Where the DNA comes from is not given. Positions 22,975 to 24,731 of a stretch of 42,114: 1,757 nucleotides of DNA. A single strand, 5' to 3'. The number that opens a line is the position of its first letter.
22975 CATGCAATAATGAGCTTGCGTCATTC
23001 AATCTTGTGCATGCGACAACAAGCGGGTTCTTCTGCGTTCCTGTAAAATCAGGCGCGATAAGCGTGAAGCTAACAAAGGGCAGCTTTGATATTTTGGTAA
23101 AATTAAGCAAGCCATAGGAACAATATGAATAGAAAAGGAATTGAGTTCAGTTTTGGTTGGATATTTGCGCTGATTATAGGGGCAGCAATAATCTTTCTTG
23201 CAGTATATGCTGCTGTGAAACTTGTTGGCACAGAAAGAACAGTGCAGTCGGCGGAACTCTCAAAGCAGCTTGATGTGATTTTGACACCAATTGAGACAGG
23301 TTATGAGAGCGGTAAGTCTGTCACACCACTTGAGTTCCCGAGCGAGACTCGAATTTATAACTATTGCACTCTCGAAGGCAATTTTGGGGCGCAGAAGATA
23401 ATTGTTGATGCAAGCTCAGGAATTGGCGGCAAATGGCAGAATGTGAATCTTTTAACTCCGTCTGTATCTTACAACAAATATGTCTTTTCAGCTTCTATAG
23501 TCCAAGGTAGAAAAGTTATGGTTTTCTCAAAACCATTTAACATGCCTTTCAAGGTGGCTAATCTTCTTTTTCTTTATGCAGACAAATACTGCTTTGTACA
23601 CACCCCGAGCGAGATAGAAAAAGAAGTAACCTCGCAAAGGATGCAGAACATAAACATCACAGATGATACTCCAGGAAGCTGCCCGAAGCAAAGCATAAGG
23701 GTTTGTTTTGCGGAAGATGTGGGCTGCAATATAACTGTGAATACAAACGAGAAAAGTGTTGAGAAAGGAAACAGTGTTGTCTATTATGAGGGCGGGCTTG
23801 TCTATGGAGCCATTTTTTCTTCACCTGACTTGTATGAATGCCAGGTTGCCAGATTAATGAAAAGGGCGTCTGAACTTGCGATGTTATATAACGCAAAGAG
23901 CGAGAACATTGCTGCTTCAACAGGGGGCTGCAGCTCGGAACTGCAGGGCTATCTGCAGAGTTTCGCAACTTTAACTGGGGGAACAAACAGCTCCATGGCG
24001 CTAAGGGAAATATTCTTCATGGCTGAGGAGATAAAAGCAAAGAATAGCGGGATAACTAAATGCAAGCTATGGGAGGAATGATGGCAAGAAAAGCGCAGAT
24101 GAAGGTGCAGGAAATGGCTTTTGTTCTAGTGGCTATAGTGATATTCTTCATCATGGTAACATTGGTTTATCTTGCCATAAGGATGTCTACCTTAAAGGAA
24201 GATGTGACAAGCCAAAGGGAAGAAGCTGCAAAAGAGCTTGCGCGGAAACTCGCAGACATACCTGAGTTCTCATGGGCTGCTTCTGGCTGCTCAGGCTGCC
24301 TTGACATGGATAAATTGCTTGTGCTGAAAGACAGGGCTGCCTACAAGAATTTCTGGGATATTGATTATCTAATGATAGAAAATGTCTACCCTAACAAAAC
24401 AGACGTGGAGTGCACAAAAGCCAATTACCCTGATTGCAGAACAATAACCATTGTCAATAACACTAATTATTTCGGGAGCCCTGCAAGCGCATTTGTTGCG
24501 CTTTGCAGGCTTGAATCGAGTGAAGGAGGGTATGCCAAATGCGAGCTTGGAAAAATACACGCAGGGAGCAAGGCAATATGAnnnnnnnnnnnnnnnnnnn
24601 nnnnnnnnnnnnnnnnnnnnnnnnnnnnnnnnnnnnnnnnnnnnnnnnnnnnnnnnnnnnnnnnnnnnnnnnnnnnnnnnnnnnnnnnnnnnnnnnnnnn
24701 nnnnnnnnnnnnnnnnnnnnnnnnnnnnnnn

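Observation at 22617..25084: Orphan four-gene operon of class III signal peptide (type IV pilin-like) proteins, reminiscent of a minor-pilin tetrad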

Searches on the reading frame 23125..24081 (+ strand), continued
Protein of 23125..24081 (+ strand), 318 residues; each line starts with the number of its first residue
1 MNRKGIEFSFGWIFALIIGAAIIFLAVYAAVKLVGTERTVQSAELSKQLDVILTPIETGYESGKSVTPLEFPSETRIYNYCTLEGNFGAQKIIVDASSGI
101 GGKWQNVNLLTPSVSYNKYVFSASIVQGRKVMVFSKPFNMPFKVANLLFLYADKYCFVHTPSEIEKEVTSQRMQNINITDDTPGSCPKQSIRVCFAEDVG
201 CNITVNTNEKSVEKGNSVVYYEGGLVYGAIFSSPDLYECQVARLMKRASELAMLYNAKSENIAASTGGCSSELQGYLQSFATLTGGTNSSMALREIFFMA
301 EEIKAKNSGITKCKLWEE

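Call 37: fold_search(model_id=the predicted structure, library=pdb)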
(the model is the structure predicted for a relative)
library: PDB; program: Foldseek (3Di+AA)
matches with E <= 10: 162; with E <= 0.001: 0
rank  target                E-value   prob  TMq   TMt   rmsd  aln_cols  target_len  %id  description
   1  3huf_C                7.2e-02  0.12  0.11  0.11  16.3       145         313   14  Structure of the S. pombe Nbs1-Ctp1 complex (released 2009-10-13)
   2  3i0n_A                8.5e-01  0.04  0.13  0.13  18.6       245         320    9  Structure of the S. pombe Nbs1 FHA/BRCT-repeat domain (released 2009-10-13)
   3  6fu7_B                8.5e-01  0.02  0.09  0.08  20.6       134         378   13  ATP phosphoribosyltransferase (HisZG ATPPRT) from Psychrobacter arcticus in complex with PRATP (released 2018-10-24)
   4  6jhm_B                9.5e-01  0.11  0.15  0.10  11.1       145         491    9  Crystal structure of Flavin-dependent Monooxygenase HadA (released 2019-11-06)
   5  3dfz_B                1.3e+00  0.06  0.15  0.21  14.3       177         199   10  SirC, precorrin-2 dehydrogenase (released 2008-10-21)
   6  9nnf_A                1.4e+00  0.44  0.19  0.37   3.2        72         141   17  Cryo-EM structure of a de-novo designed binder NY1-B04 in complex with HLA-A*02:01 and NY-ESO-1-derived peptide SLLMWI (released 2025-07-23)
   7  4g5e_A                1.6e+00  0.18  0.15  0.11   8.2       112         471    9  2,4,6-Trichlorophenol 4-monooxygenase (released 2012-09-19)
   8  5dm6_M                1.8e+00  0.03  0.10  0.21  14.8        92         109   16  Crystal structure of the 50S ribosomal subunit from Deinococcus radiodurans (released 2015-11-11)
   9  2hzm_C                1.8e+00  0.02  0.09  0.13  15.2       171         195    9  Structure of the Mediator head subcomplex Med18/20 (released 2006-09-12)
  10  2ykd                  1.8e+00  0.01  0.09  0.10  14.6       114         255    9  Structure of the matrix protein from human respiratory syncytial virus (released 2011-06-08)
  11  8ban_A                2.0e+00  0.01  0.07  0.08  16.9       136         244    8  Secretagogin (mouse) in complex with its target peptide from SNAP-25 (released 2024-04-03)
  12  3k05_A                2.2e+00  0.10  0.15  0.22   5.1       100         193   11  The crystal structure of MDC1 BRCT T2067D in complex with a minimal recognition tetrapeptide with an amidated C-termin (released 2010-03-02)
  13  8esq_b                2.3e+00  0.07  0.11  0.09  11.7        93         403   13  Ytm1 associated nascent 60S ribosome State 2 (released 2022-11-30)
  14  8j07_g1               2.3e+00  0.04  0.13  0.02  20.9       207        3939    9  96nm repeat of human respiratory doublet microtubule and associated axonemal complexes (released 2023-07-26)
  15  3hwc_A                2.3e+00  0.04  0.14  0.11  13.7       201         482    8  Crystal Structure of Chlorophenol 4-Monooxygenase (TftD) of Burkholderia cepacia AC1100 (released 2009-11-10)
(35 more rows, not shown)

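Call 40: find_homologous_proteins(query=L031:7489-9318:-, max_evalue=1e-30)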
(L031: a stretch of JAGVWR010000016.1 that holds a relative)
Query L031:7489-9318:- (609 aa): 7834 proteins with E <= 1e-30 among 8000 candidates; the best 120 are listed.
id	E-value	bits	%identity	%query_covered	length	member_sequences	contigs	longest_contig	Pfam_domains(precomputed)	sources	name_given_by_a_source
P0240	0.0e+0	1343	100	100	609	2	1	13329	PF00437.27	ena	-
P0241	1.7e-138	481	-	-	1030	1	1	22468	PF13173.13,PF00437.27,PF13604.13,PF13555.13,PF00004.36,PF13401.13,PF01637.25,PF04851.22,PF13191.13,PF05157.21,PF02492.26,PF00005.34,PF12775.14,PF25199.2,PF20720.4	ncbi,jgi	jgi:type IV pilus assembly protein PilB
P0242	2.7e-136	474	-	-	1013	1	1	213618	PF13173.13,PF13086.13,PF00437.27,PF13604.13,PF13245.13,PF13555.13,PF00004.36,PF13401.13,PF01637.25,PF03215.22,PF04851.22,PF13191.13,PF02492.26,PF01935.24,PF00005.34,PF12775.14,PF25199.2,PF20720.4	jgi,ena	-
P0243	6.3e-136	472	-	-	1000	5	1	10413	PF13173.13,PF00437.27,PF13604.13,PF12775.14,PF13555.13,PF00004.36,PF13401.13,PF25199.2,PF20720.4,PF13191.13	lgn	-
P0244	8.5e-135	469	-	-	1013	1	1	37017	PF13173.13,PF13086.13,PF00270.36,PF00437.27,PF13604.13,PF13245.13,PF13555.13,PF00004.36,PF13401.13,PF01637.25,PF04851.22,PF13191.13,PF02492.26,PF01935.24,PF00005.34,PF12775.14,PF25199.2,PF20720.4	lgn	-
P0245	8.7e-134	465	-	-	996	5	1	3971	PF13173.13,PF00437.27,PF13604.13,PF12775.14,PF13555.13,PF13401.13,PF25199.2,PF20720.4,PF13191.13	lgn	-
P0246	1.5e-133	465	-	-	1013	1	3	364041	PF13173.13,PF13086.13,PF00270.36,PF00437.27,PF13604.13,PF13245.13,PF13555.13,PF00004.36,PF13401.13,PF01637.25,PF04851.22,PF13191.13,PF02492.26,PF01935.24,PF00005.34,PF12775.14,PF13476.13,PF25199.2,PF20720.4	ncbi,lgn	-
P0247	3.9e-132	460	-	-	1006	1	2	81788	PF13173.13,PF00437.27,PF13604.13,PF13245.13,PF00004.36,PF13401.13,PF04851.22,PF13191.13,PF05157.21,PF02492.26,PF00005.34,PF12775.14,PF25199.2,PF20720.4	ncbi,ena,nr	ncbi:MAG: type II/IV secretion system protein [Candidatus Moranbacteria bacterium]|nr:type II/IV sec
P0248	7.0e-132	459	-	-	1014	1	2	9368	PF13173.13,PF13086.13,PF00270.36,PF16796.12,PF00437.27,PF13604.13,PF13245.13,PF13555.13,PF00004.36,PF13401.13,PF13238.13,PF01637.25,PF03215.22,PF04851.22,PF13191.13,PF05157.21,PF02492.26,PF01935.24,PF00005.34,PF12775.14,PF25199.2,PF20720.4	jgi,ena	-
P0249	9.6e-132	459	-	-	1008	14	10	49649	PF13173.13,PF16796.12,PF00437.27,PF13604.13,PF13555.13,PF00004.36,PF13401.13,PF04851.22,PF13191.13,PF02492.26,PF12775.14,PF25199.2,PF20720.4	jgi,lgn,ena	jgi:type IV pilus assembly protein PilB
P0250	5.9e-131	456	44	92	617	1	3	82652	PF00437.27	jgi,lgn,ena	-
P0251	1.4e-130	455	-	-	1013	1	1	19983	PF13173.13,PF13086.13,PF00270.36,PF16796.12,PF00437.27,PF13604.13,PF13245.13,PF13555.13,PF00004.36,PF13401.13,PF01637.25,PF03215.22,PF04851.22,PF13191.13,PF05157.21,PF02492.26,PF01935.24,PF00005.34,PF12775.14,PF25199.2,PF20720.4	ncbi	-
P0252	1.1e-128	449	-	-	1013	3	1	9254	PF13173.13,PF00437.27,PF13604.13,PF13555.13,PF00004.36,PF13401.13,PF01637.25,PF04851.22,PF13191.13,PF05157.21,PF00005.34,PF12775.14,PF25199.2,PF20720.4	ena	-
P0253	7.9e-123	429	-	-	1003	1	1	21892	PF13173.13,PF00437.27,PF13604.13,PF00005.34,PF12775.14,PF13401.13,PF25199.2,PF04851.22,PF20720.4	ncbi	-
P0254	8.3e-123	429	42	89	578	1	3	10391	PF00437.27,PF13401.13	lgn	-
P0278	8.7e-111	389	45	75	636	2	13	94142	PF00437.27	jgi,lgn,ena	jgi:type II secretory ATPase GspE/PulE/Tfp pilus assembly ATPase PilB-like protein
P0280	3.8e-109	384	37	99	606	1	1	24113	PF00437.27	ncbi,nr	ncbi:type II/IV secretion system protein [Candidatus Pacearchaeota archaeon]|nr:type II/IV secretion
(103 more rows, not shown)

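Call 41: find_encoding_contigs(protein=P0280, flank=10000, max_places=2)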
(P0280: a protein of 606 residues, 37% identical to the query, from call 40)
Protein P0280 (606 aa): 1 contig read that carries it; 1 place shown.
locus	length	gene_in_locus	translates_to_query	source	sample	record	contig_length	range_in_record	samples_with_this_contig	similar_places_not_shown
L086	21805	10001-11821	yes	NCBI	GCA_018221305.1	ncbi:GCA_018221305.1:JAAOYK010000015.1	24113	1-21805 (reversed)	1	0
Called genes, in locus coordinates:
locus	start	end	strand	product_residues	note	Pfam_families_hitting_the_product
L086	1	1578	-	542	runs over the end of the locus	PF11614:FixG_C (faint)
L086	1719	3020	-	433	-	-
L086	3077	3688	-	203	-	PF01866:Diphthamide_syn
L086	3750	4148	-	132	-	PF04472:SepF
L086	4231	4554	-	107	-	PF01920:Prefoldin_2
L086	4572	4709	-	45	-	-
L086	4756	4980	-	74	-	PF01780:Ribosomal_L37ae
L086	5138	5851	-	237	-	-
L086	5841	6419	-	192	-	PF03439:Spt5-NGN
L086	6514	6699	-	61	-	PF00584:SecE (weak)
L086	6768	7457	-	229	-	PF13578:Methyltransf_24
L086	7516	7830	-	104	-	-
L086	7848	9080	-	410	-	PF00091:Tubulin, PF12327:FtsZ_C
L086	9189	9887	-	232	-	PF00254:FKBP_C, PF22199:FKBP26_IF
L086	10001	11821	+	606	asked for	PF00437:T2SSE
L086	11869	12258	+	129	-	PF21485:IF5A-like_N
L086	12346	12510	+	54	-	-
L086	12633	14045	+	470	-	PF02163:Peptidase_M50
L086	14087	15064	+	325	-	PF04055:Radical_SAM, PF08608:Wyosine_form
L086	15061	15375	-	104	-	-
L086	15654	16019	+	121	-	-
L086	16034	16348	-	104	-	-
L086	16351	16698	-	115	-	-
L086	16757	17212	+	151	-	-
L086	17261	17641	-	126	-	-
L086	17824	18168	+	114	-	-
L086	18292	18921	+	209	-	PF00687:Ribosomal_L1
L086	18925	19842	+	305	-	PF00466:Ribosomal_L10, PF17777:RL10P_insert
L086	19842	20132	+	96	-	PF00428:Ribosomal_60s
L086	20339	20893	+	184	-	-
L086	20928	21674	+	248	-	-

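Call 42: find_encoding_contigs(protein=P0250, flank=10000, max_places=2)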
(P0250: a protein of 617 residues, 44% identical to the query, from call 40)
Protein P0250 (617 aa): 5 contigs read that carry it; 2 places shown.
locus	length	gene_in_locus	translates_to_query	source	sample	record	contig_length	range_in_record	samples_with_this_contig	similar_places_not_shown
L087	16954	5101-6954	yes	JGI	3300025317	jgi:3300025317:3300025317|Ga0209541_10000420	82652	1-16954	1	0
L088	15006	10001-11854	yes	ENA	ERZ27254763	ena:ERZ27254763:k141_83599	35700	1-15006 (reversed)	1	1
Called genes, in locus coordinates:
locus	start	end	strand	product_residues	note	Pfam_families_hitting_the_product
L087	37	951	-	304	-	PF01116:F_bP_aldolase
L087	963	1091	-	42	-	-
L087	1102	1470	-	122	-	-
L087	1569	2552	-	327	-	PF00294:PfkB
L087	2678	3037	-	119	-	-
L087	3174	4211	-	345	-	PF09376:NurA (weak)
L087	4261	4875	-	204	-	PF09335:VTT_dom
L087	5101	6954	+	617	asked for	PF00437:T2SSE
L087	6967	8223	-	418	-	PF18144:SMODS (weak), PF09249:tRNA_NucTransf2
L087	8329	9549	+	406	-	PF00999:Na_H_Exchanger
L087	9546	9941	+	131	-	PF18477:PIN_9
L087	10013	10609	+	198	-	PF03876:SHS2_Rpb7-N, PF00575:S1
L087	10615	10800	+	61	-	PF06093:Spt4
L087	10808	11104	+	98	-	PF01282:Ribosomal_S24e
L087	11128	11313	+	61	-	PF01599:Ribosomal_S27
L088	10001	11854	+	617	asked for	PF00437:T2SSE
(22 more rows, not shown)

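Call 48: search_solved_structures(query=A2, max_evalue=10, show_alignments=2)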
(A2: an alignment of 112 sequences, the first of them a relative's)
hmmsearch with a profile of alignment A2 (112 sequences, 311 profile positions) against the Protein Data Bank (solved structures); distinct sequences matched with E-value up to 10: 0.

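Call 72: find_encoding_contigs(protein=P0278, flank=10000, max_places=3)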
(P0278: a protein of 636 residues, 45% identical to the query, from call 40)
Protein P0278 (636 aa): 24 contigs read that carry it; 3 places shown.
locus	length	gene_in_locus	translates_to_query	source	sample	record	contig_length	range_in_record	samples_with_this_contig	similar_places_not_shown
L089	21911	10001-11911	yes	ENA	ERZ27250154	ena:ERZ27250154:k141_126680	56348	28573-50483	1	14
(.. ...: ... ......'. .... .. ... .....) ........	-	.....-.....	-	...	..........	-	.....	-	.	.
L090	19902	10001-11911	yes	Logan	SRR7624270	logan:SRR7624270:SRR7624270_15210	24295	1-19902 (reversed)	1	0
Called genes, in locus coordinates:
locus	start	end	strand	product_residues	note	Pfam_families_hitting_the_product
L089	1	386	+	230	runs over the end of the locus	-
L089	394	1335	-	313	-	PF06550:SPP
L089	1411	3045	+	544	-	PF03109:ABC1, PF27536:UbiB_helical (weak)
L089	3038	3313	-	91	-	-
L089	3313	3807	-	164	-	PF02915:Rubrerythrin (faint)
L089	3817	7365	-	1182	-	PF01855:POR_N, PF17147:PFOR_II, PF01558:POR, PF10371:EKR, PF00037:Fer4 (weak), PF12838:Fer4_7, PF13484:Fer4_16, PF02775:TPP_enzyme_C, +6 more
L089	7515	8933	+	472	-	-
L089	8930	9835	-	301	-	PF04014:MazE_antitoxin (weak), PF01895:PhoU (weak)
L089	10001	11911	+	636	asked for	PF00437:T2SSE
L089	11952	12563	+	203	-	-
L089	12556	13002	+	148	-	-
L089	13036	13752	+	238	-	PF01798:Nop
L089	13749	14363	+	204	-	PF00702:Hydrolase, PF13419:HAD_2, PF13242:Hydrolase_like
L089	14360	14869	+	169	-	PF01928:CYTH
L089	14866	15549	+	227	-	PF01269:Fibrillarin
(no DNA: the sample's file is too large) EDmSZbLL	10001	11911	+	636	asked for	PF00437:T2SSE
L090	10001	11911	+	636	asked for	PF00437:T2SSE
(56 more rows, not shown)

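Call 77: search_protein_representatives(alignment_id=A2)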
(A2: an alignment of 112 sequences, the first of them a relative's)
Query: 112 sequences, 311 profile positions. Proteins with E-value up to 0.001 (for the whole library): 1903; up to 1e-10: 1130; up to 1e-30: 427. The best 150 are listed.
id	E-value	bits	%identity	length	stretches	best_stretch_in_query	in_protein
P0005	9.5e-127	438.7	-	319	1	1-311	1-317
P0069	2.0e-121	421.2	-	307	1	2-311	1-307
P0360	4.2e-121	420.1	-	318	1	1-311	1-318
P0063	4.2e-120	416.8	-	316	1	2-311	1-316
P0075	2.3e-117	407.9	-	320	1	2-311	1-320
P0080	3.4e-116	404.0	-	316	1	2-311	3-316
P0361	6.3e-116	403.1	-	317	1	3-311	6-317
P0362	1.2e-115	402.2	-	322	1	2-311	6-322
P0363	1.1e-114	399.0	-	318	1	1-311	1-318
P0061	2.5e-114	397.9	-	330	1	2-311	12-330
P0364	6.6e-113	393.2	-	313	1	1-311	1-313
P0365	9.1e-111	386.2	-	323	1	1-311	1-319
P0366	1.3e-108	379.1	-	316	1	2-304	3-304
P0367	2.9e-108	378.0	-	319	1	1-311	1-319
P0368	1.0e-107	376.1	-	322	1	3-311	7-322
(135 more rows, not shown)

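Call 88: find_related_loci(query=A6, collection=metagenome_contigs, flank=10000)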
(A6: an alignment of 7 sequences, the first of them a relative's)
Query A6 (609 aa) in metagenome_contigs; peptide patterns used: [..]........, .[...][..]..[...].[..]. (x = any residue, [..] = any of these).
600 stretches matched a pattern (row limit reached: there are more); 597 encode a relative of the query (tblastn E <= 1e-3); the best 80 are kept; 80 distinct loci.
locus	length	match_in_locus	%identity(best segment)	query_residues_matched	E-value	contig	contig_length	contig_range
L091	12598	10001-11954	46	194-580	1e-94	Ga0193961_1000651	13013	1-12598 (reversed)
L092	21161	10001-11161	44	184-582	3e-93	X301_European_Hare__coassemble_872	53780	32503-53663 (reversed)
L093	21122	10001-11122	45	194-582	1e-92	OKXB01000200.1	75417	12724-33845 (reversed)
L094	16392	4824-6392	36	49-581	1e-90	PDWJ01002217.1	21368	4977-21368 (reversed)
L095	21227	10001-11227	40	167-582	3e-88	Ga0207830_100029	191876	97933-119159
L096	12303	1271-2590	40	160-598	2e-87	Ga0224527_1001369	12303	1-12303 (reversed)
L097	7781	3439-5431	43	183-582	1e-87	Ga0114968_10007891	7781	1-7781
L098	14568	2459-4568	43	194-581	2e-87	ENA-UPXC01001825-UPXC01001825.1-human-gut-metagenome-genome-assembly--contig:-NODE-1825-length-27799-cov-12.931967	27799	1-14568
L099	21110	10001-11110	44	197-582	7e-87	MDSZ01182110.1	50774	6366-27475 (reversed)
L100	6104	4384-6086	41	175-582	1e-86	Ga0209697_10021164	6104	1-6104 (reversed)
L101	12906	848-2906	41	194-582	3e-86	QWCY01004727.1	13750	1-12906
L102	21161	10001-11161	44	182-582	6e-86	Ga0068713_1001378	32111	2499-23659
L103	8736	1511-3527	42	183-581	5e-86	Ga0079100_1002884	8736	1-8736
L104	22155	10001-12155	38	114-582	7e-86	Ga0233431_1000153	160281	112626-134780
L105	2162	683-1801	43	195-580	8e-90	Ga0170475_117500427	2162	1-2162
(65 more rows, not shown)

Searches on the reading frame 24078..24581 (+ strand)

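Call 5: search_protein_families(library=pfam, proteins=[window:24078-24581:+], max_evalue=1)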
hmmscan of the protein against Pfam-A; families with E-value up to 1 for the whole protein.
window:24078-24581:+ (167 aa): 3 families
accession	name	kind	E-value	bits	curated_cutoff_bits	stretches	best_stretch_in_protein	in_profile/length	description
PF06143.16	Baculo_11_kDa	-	0.0083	16.1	28.4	1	9-56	32-79/84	Baculovirus 11 kDa family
PF05569.17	Peptidase_M56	-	0.042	13.5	31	1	6-59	91-145/296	BlaR1 peptidase M56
PF07219.19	HemY_N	-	0.19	12.3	31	1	9-57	13-61/107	HemY protein N-terminus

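Call 6: search_protein_families(library=ncbifam, proteins=[window:24078-24581:+], max_evalue=1)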
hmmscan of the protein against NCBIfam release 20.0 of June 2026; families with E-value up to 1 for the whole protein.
window:24078-24581:+ (167 aa): 4 families
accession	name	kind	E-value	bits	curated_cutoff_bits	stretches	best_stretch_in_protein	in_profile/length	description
NF008298.1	PRK11086.1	subfamily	0.0036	15.8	520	1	5-63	1-57/529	DcuS/MalK family sensor histidine kinase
NF005622.0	PRK07375.2-1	equivalog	0.018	15.2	185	1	14-69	70-122/179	putative monovalent cation/H+ antiporter subunit C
TIGR02976.1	phageshock_pspB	equivalog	0.033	14.5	51.7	1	13-52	3-45/75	envelope stress response membrane protein PspB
NF001842.0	PRK00567.1-3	equivalog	0.038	14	146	1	13-49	77-114/147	large-conductance mechanosensitive channel protein MscL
